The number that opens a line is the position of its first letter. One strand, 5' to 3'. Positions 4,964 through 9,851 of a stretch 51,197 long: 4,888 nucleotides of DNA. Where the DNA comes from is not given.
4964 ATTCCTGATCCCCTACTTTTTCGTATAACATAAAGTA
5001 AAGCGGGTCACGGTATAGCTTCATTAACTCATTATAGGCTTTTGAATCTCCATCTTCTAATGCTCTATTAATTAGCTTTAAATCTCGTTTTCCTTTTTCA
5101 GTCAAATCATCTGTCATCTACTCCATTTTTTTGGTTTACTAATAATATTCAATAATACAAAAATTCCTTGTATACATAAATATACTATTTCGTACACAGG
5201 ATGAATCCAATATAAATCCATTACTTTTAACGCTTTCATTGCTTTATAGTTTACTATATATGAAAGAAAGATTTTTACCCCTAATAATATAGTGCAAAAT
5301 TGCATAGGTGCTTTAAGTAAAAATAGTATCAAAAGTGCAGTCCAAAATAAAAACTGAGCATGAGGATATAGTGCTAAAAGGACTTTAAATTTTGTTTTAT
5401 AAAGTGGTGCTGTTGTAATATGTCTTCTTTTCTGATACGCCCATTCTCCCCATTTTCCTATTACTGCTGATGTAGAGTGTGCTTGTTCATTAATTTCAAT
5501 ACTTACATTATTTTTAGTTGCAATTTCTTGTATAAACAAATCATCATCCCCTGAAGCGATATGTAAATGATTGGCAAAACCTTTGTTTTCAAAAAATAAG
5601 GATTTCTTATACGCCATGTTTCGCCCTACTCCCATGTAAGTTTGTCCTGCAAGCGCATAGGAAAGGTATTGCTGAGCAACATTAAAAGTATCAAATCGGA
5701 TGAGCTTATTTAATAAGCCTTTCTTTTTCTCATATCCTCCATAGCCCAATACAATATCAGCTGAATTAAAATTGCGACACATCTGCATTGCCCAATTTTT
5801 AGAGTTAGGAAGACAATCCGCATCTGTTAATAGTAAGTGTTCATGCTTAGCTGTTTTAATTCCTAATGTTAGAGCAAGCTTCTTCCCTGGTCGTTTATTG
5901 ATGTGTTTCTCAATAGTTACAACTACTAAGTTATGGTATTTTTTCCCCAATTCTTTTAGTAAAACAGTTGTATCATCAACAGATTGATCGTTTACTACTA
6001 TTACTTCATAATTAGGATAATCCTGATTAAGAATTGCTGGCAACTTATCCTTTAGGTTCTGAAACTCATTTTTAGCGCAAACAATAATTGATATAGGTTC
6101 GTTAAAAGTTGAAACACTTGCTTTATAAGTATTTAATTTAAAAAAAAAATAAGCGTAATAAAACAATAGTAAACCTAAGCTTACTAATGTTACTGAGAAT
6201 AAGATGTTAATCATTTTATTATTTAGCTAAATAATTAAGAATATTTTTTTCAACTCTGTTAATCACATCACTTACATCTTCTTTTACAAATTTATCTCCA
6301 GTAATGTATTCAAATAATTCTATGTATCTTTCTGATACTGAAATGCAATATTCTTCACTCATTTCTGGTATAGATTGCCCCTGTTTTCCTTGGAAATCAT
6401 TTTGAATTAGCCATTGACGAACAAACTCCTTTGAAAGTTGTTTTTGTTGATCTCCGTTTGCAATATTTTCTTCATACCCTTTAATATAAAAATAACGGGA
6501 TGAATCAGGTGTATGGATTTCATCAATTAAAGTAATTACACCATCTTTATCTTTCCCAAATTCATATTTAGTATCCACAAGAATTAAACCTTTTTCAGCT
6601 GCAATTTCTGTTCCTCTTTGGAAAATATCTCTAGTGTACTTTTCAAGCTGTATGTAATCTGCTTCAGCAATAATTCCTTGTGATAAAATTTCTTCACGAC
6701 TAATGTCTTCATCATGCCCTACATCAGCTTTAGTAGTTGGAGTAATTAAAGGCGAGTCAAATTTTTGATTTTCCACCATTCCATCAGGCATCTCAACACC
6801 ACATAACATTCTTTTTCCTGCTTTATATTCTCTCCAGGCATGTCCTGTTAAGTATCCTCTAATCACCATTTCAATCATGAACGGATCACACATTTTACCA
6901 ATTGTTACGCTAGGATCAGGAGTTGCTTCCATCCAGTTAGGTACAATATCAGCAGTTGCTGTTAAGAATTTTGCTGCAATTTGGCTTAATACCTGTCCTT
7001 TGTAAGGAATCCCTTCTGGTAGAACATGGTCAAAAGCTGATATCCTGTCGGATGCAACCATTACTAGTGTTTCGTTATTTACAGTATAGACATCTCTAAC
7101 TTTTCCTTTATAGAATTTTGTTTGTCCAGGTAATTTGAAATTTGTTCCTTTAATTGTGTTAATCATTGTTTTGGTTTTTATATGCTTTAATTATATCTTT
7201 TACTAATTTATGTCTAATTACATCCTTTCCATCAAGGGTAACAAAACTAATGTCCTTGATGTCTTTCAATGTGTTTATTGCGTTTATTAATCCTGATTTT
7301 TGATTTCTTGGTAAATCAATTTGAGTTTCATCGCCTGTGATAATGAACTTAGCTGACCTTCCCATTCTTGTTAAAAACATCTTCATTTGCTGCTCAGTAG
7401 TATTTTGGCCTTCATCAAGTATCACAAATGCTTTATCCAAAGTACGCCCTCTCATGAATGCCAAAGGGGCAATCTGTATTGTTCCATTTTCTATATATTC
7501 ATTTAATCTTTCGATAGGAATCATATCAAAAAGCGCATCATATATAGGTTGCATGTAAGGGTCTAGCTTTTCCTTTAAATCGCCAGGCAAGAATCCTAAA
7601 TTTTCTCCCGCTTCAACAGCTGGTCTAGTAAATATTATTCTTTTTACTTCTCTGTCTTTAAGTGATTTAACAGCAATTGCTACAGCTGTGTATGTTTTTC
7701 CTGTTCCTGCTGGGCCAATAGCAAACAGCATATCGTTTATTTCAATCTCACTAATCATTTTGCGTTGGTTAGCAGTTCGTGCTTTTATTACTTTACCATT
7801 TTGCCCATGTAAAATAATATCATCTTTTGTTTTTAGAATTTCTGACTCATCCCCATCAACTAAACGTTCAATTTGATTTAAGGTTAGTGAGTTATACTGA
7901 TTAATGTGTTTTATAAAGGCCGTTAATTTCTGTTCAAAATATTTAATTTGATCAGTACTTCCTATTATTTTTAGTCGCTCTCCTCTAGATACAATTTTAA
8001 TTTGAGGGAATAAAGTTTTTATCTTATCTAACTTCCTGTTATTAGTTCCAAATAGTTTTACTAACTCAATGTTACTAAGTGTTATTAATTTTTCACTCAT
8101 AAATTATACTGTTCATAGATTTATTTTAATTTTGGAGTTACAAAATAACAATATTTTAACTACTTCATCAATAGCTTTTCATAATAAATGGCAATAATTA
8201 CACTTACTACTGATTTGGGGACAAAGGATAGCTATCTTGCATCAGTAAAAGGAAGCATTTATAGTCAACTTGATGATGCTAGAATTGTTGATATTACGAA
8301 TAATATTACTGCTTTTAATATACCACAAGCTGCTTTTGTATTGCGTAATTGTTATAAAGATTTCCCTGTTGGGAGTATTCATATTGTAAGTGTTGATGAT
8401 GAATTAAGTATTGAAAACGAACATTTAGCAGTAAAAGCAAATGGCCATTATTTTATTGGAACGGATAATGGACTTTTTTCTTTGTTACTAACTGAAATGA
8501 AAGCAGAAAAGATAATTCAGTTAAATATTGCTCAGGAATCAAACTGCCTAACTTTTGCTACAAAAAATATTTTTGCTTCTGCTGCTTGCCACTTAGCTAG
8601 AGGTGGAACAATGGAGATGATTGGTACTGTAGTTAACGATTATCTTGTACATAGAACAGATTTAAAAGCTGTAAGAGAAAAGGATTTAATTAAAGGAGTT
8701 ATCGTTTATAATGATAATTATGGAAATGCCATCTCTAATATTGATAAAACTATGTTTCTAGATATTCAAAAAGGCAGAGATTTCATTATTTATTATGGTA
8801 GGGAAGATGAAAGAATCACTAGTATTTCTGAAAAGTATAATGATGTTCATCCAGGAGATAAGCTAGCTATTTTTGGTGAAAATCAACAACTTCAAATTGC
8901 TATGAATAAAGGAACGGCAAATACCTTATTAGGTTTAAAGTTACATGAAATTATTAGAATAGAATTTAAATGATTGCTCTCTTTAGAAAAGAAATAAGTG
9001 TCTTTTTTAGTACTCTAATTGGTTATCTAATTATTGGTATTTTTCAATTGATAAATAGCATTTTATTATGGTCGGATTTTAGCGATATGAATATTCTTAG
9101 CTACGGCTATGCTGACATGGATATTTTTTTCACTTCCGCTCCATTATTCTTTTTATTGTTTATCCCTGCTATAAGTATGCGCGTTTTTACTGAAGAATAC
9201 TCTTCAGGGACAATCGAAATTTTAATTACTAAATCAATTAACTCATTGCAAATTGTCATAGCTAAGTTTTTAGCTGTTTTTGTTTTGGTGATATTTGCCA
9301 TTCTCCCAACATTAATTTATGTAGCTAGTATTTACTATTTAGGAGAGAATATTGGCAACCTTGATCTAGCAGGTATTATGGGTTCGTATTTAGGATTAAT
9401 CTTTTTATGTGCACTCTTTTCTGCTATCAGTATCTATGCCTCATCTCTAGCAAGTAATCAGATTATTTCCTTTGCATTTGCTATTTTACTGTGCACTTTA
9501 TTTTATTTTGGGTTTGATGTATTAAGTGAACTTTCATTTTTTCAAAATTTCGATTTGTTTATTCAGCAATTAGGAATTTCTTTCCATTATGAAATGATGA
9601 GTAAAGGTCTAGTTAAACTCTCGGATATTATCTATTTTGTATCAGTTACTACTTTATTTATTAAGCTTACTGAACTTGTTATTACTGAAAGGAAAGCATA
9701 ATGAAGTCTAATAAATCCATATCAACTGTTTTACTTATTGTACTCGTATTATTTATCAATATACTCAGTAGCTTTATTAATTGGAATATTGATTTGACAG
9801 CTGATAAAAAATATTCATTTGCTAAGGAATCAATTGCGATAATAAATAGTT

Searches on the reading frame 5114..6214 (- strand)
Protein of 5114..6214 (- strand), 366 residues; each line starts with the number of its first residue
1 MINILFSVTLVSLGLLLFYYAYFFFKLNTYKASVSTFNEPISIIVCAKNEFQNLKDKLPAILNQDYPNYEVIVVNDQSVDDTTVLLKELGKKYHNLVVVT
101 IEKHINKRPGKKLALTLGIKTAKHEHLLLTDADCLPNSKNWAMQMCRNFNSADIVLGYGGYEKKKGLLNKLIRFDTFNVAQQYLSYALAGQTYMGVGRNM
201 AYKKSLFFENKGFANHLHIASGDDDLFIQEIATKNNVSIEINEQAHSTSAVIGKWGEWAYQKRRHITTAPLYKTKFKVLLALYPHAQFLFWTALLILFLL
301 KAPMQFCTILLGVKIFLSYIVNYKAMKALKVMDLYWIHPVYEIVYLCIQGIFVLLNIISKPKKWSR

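Call 58: search_protein_families(library=pfam, proteins=[window:5114-6214:-], max_evalue=0.00001)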
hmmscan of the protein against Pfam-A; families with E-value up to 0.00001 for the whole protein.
window:5114-6214:- (366 aa): 4 families
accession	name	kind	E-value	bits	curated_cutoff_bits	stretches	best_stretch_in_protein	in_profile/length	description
PF00535.33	Glycos_transf_2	-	2.9e-19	70.1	23.3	1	42-207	1-164/168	Glycosyl transferase family 2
PF13641.12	Glyco_tranf_2_3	-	2.8e-12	47.6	27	1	40-241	2-203/230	Glycosyltransferase like family 2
PF10111.15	Glyco_tranf_2_2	-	4.1e-06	26.9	27.3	1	42-231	1-200/276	Glycosyltransferase like family 2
PF13506.12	Glyco_transf_21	-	1e-05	25.6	21.7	0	96-243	6-148/174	Glycosyl transferase family 21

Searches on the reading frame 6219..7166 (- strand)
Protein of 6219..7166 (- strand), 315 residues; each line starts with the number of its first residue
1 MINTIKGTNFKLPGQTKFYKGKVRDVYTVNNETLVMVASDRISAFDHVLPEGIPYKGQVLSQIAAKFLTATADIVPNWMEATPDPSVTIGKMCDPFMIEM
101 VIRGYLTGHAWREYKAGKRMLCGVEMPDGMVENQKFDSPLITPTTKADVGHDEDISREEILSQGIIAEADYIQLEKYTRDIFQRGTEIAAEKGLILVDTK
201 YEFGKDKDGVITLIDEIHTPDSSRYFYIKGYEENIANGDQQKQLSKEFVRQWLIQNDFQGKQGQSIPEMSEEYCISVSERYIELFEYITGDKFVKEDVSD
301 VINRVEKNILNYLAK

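Call 58: search_protein_families(library=pfam, proteins=[window:6219-7166:-], max_evalue=0.00001)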
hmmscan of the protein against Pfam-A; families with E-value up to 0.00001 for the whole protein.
window:6219-7166:- (315 aa): 1 family
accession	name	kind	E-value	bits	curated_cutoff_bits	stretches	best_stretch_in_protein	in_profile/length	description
PF01259.24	SAICAR_synt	-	4.9e-71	239.6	20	1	17-258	1-226/233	SAICAR synthetase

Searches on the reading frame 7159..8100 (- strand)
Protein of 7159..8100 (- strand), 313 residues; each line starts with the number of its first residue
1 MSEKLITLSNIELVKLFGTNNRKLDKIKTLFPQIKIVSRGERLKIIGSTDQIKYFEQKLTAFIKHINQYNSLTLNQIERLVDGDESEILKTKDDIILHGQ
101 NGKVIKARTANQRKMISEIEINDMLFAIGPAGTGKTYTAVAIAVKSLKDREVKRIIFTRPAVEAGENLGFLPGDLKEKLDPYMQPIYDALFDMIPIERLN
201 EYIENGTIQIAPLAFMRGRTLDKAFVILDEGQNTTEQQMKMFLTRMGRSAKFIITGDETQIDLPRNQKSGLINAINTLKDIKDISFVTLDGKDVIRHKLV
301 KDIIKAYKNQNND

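Call 58: search_protein_families(library=pfam, proteins=[window:7159-8100:-], max_evalue=0.00001)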
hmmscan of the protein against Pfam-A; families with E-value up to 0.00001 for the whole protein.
window:7159-8100:- (313 aa): 3 families
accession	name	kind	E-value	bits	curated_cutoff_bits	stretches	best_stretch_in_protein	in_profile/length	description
PF02562.22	PhoH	-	3.7e-92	307.9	27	1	105-308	2-205/205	PhoH-like protein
PF13245.12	AAA_19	-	3.4e-08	34.2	25.1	1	112-261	1-129/134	AAA domain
PF13604.12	AAA_30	-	2e-07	31.4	27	1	110-261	4-128/191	AAA domain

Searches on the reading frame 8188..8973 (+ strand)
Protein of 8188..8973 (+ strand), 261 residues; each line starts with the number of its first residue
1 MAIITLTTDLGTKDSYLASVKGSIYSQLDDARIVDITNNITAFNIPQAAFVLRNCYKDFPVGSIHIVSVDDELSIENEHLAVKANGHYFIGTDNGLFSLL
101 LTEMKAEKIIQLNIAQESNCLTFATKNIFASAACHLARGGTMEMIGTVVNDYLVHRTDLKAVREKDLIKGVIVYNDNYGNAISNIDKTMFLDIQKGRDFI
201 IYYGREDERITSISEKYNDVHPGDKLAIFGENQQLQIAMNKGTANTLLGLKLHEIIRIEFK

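Call 58: search_protein_families(library=pfam, proteins=[window:8188-8973:+], max_evalue=0.00001)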
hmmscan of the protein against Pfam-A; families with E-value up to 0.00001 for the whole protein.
window:8188-8973:+ (261 aa): 2 families
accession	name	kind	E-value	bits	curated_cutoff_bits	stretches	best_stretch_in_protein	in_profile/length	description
PF01887.21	SAM_HAT_N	-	1.1e-45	155.4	26.3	1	4-146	1-145/145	SAM hydroxide adenosyltransferase N-terminal domain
PF20257.3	SAM_HAT_C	-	2.3e-19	69.9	25.5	1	170-255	1-82/84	SAM hydroxide adenosyltransferase C-terminal domain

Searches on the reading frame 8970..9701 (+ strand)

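Call 59: search_protein_families(library=pfam, proteins=[window:8970-9701:+], max_evalue=0.00001)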
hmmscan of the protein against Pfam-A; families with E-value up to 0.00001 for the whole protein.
window:8970-9701:+ (243 aa): 1 family
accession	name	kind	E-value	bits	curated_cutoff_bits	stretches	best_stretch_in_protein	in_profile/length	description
PF12679.13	ABC2_membrane_2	-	7.7e-09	35.6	27.2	1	56-231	73-262/283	ABC-2 family transporter protein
